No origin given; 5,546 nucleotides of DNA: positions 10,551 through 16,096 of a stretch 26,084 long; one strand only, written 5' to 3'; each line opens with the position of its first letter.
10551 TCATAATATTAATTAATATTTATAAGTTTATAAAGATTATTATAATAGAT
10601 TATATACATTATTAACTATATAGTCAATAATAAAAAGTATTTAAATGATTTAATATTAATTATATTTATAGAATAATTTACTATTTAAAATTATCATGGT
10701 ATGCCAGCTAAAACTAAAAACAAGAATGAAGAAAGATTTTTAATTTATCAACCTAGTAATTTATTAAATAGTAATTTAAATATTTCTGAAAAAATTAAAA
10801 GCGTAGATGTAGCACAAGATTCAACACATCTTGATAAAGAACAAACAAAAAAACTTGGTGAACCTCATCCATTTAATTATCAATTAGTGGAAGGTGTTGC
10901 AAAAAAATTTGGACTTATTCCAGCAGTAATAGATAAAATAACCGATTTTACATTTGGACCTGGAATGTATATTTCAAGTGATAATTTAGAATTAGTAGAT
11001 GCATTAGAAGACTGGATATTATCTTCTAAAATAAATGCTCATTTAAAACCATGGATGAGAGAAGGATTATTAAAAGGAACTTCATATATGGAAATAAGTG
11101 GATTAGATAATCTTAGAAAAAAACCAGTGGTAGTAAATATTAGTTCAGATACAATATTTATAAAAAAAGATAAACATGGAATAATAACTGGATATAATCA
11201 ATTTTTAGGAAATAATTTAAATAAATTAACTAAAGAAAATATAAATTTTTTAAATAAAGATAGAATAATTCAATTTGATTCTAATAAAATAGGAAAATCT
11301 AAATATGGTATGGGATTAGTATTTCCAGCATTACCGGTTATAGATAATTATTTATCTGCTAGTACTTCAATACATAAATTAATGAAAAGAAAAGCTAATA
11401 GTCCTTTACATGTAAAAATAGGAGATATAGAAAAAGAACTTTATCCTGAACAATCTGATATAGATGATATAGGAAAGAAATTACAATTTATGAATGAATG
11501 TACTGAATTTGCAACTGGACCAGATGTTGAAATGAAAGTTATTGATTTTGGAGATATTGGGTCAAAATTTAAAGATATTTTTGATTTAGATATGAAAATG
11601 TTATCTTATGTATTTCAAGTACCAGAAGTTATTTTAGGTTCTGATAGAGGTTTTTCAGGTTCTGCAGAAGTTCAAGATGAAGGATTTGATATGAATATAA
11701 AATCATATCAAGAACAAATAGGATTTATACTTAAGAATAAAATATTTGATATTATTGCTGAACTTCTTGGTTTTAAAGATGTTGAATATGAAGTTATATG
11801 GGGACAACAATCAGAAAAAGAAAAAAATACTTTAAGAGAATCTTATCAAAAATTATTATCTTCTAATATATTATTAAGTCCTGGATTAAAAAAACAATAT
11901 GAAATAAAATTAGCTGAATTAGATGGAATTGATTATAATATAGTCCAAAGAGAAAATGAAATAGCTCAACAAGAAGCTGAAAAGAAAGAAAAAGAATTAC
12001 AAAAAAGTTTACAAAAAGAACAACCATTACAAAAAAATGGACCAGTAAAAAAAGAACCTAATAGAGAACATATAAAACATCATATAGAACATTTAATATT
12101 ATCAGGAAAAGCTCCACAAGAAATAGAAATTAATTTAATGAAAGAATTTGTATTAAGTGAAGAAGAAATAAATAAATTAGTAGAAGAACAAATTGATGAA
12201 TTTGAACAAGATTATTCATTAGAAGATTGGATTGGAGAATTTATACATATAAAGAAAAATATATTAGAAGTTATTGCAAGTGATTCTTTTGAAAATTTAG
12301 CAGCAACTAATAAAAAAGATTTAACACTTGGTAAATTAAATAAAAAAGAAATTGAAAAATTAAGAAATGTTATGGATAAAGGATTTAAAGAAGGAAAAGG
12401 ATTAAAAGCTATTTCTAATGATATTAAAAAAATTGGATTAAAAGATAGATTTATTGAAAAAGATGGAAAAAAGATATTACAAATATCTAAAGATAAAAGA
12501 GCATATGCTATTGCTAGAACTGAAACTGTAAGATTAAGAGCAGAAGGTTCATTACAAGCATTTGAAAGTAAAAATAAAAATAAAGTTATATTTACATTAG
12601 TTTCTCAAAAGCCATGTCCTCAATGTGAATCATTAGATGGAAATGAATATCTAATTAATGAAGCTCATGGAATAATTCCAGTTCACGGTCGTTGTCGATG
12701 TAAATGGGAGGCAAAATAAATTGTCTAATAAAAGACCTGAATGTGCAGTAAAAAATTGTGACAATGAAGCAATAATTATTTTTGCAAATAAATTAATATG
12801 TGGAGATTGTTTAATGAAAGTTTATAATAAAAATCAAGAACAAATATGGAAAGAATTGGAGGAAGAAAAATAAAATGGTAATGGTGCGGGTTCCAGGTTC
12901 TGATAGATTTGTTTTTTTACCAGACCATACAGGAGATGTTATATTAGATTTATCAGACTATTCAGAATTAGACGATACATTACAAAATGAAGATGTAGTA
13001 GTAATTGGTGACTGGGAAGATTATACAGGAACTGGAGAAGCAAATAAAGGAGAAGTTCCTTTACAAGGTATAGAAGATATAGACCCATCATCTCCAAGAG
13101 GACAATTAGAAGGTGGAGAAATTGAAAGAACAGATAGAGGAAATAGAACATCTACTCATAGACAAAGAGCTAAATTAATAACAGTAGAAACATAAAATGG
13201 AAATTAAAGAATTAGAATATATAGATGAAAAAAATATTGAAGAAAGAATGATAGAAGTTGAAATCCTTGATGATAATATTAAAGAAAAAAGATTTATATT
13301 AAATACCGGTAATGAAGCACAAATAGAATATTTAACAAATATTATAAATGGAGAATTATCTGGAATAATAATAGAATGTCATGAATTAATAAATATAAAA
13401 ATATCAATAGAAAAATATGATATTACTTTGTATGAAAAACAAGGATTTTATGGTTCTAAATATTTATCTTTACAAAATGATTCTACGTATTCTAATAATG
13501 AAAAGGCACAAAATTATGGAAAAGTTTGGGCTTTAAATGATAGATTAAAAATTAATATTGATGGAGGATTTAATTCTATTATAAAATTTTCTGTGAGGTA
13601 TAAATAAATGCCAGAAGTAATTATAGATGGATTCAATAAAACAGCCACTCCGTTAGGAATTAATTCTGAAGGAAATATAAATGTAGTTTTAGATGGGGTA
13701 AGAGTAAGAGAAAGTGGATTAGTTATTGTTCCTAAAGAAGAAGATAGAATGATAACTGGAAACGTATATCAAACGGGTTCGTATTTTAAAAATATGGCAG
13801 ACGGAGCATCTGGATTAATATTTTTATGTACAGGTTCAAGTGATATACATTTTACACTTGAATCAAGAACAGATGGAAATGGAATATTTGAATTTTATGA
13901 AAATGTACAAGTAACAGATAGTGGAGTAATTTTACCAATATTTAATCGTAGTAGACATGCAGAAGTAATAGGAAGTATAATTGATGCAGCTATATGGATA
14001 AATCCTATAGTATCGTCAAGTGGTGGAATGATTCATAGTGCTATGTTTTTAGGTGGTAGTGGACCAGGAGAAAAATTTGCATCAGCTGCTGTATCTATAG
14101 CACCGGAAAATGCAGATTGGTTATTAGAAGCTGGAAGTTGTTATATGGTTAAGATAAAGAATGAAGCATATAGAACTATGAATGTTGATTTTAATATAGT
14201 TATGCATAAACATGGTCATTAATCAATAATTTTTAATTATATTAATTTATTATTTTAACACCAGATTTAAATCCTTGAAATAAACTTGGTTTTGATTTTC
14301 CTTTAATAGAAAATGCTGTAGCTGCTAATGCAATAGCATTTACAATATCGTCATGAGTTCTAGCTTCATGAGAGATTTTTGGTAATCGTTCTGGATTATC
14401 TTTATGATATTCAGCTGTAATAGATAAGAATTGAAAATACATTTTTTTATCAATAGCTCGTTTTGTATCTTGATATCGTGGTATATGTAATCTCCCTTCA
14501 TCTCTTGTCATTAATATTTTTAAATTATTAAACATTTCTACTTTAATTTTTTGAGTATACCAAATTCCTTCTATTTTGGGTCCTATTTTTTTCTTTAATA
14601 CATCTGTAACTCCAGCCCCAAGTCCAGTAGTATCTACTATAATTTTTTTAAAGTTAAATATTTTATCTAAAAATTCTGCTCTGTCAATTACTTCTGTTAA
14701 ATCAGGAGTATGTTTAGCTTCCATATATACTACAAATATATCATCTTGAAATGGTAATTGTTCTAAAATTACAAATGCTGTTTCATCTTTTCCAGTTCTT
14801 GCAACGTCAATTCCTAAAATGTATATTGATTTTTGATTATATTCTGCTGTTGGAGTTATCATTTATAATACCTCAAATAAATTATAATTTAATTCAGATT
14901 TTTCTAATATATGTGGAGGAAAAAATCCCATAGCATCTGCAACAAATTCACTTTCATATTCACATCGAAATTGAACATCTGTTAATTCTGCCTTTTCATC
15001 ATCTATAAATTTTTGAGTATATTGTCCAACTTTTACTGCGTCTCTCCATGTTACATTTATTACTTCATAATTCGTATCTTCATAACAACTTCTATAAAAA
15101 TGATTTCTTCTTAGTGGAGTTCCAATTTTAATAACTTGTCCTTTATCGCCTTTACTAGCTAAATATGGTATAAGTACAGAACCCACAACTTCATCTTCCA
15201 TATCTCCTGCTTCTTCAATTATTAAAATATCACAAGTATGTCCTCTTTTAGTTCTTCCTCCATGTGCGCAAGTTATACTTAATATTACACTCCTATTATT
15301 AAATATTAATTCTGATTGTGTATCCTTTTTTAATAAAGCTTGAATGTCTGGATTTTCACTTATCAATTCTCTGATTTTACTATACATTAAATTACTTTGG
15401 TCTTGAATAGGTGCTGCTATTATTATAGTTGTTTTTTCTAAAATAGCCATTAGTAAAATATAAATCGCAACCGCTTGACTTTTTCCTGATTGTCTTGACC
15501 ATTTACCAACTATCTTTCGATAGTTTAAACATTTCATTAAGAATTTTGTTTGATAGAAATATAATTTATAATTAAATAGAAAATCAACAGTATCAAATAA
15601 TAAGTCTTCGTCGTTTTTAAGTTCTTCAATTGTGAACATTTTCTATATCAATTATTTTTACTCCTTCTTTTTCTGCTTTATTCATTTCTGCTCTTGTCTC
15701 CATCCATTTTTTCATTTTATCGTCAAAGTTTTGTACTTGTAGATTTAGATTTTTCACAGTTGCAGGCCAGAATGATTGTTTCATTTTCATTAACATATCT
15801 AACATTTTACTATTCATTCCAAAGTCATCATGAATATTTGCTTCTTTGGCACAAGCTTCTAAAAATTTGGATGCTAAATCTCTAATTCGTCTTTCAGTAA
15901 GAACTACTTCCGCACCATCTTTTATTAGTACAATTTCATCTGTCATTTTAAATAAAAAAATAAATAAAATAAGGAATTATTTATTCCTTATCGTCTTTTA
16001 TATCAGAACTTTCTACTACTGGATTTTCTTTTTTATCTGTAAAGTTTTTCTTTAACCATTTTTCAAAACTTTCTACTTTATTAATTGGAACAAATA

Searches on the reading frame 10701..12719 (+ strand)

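Call 8: search_protein_families(library=phrogs, proteins=[window:10701-12719:+], max_evalue=0.001)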
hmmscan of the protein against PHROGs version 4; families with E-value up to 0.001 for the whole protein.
window:10701-12719:+ (672 aa): 4 families
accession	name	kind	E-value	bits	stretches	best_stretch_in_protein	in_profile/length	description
phrog_9232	-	head and packaging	2.5e-14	54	1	66-364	65-382/502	portal protein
phrog_16619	-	head and packaging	1.5e-07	30.3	1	547-668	147-269/1440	minor head protein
phrog_2662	-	head and packaging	9.9e-07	28.7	1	585-667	608-703/717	portal protein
phrog_2468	-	head and packaging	2.4e-06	28.2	1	430-652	23-238/303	head morphogenesis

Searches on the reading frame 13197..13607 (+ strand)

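Call 20: search_protein_families(library=pfam, proteins=[window:13197-13607:+], max_evalue=0.1)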
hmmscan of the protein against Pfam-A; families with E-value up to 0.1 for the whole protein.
window:13197-13607:+ (136 aa): 1 family
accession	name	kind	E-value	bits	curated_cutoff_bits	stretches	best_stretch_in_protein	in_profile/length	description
PF07040.16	DUF1326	-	0.041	14.5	25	1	22-82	54-114/177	Protein of unknown function (DUF1326)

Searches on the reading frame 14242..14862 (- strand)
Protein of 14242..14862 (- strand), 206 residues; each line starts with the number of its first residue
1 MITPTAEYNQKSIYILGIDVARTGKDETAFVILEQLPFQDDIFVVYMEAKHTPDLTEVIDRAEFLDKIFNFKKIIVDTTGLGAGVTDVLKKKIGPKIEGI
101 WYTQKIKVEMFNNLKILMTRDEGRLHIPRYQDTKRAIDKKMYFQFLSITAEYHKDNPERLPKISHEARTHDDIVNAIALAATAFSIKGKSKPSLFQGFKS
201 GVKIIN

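Call 8: search_protein_families(library=phrogs, proteins=[window:14242-14862:-], max_evalue=0.001)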
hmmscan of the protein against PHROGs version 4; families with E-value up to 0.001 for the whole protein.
window:14242-14862:- (206 aa): 4 families
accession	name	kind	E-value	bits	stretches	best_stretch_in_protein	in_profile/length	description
phrog_5909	-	head and packaging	4.7e-11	43.3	1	7-188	102-272/285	terminase large subunit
phrog_38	-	head and packaging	1.4e-07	31.6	1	12-188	547-707/760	terminase large subunit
phrog_2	-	head and packaging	2.3e-06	27.7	1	12-182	480-592/807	terminase large subunit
phrog_5713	-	head and packaging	6.8e-06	27.1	1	65-122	16-72/143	terminase large subunit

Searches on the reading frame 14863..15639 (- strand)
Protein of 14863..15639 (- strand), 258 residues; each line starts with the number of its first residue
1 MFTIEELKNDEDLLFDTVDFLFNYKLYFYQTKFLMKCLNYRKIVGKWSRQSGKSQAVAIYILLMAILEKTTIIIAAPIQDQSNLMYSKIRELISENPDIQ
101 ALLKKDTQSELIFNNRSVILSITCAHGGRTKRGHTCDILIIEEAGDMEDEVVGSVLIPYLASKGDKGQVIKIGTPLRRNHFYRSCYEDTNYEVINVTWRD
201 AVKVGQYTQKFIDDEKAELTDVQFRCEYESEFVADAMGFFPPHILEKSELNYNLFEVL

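Call 8: search_protein_families(library=phrogs, proteins=[window:14863-15639:-], max_evalue=0.001)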
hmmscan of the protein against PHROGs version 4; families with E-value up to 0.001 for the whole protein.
window:14863-15639:- (258 aa): 10 families
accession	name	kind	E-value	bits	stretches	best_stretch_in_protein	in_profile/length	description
phrog_2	-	head and packaging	1.1e-26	94.9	1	19-246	260-466/807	terminase large subunit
phrog_7579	-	head and packaging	2.7e-17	63.8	1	48-246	25-227/239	terminase large subunit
phrog_5989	-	head and packaging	5.3e-09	36.6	1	26-149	142-265/347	terminase large subunit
phrog_15503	-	unknown function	1e-08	35.9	1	23-165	68-213/245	-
phrog_38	-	head and packaging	1.1e-07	31.9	1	41-231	306-519/760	terminase large subunit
phrog_9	-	head and packaging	3.1e-07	30.6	1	39-175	222-359/812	terminase large subunit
phrog_675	-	head and packaging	4.8e-06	26.1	1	41-182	56-198/576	terminase large subunit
phrog_26724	-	unknown function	0.00015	22.3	1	34-135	42-146/192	-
phrog_4914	-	head and packaging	0.0006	20.5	1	40-112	105-180/213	terminase large subunit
phrog_1488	-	unknown function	0.00067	20.5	1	48-121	49-119/177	unknown function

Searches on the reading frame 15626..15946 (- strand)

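Call 20: search_protein_families(library=pfam, proteins=[window:15626-15946:-], max_evalue=0.1)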
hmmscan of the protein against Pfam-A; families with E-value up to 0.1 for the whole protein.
window:15626-15946:- (106 aa): 1 family
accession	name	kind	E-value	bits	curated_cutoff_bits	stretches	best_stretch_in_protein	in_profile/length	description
PF12558.13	DUF3744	-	0.058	14.6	22.5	1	61-104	31-71/73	ATP-binding cassette cobalt transporter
